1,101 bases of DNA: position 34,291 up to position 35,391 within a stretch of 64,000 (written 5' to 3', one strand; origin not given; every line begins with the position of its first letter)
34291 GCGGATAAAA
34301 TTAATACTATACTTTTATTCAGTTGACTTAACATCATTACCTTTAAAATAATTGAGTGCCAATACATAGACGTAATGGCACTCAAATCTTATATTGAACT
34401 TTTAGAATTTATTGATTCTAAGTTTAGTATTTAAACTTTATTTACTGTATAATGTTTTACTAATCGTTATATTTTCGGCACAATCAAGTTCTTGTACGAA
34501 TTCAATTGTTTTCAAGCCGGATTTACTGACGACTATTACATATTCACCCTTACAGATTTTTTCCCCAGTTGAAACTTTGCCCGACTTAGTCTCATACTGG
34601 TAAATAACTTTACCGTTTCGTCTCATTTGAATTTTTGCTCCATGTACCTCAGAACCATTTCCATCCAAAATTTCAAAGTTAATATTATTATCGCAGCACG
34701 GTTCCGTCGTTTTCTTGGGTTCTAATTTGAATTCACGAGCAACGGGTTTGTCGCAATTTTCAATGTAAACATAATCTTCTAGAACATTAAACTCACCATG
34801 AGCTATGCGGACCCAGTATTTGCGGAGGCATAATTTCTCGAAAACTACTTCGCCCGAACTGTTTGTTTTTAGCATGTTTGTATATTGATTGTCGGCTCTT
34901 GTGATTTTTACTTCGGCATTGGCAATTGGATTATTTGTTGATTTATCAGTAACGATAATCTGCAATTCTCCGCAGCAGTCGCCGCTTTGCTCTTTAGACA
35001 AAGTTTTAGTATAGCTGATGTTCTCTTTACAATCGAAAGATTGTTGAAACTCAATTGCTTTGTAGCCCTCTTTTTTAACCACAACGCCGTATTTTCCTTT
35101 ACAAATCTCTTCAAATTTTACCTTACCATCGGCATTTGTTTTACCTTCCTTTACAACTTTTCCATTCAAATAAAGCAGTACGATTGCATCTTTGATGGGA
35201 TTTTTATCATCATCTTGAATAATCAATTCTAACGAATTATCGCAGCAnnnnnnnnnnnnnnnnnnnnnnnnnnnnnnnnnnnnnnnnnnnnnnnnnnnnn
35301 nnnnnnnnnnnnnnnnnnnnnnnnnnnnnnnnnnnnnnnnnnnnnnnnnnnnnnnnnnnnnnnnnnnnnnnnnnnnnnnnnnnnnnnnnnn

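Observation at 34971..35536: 270-bp in-frame tandem duplication with one mismatch inside a surface lipoprotein gene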

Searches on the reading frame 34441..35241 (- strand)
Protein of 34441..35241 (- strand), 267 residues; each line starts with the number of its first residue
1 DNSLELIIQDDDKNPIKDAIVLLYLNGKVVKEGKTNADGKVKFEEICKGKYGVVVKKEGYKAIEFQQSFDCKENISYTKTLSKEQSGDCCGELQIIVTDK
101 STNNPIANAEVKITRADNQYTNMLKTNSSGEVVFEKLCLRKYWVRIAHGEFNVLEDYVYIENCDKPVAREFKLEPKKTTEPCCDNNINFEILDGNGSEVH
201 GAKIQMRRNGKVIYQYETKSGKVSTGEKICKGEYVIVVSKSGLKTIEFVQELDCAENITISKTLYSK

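Call 29: find_homologous_proteins(query=window:34441-35241:-)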
Query seq(267 aa) (267 aa): 1 proteins with E <= 0.001 among 283 candidates.
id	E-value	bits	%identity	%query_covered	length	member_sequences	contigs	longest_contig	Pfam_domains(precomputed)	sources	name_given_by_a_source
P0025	6.4e-67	244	54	69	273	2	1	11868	PF13715.13,PF02369.23,PF08308.18,PF24025.2,PF17802.8,PF13620.13,PF22904.4,PF17210.10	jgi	jgi:5-hydroxyisourate hydrolase-like protein (transthyretin family)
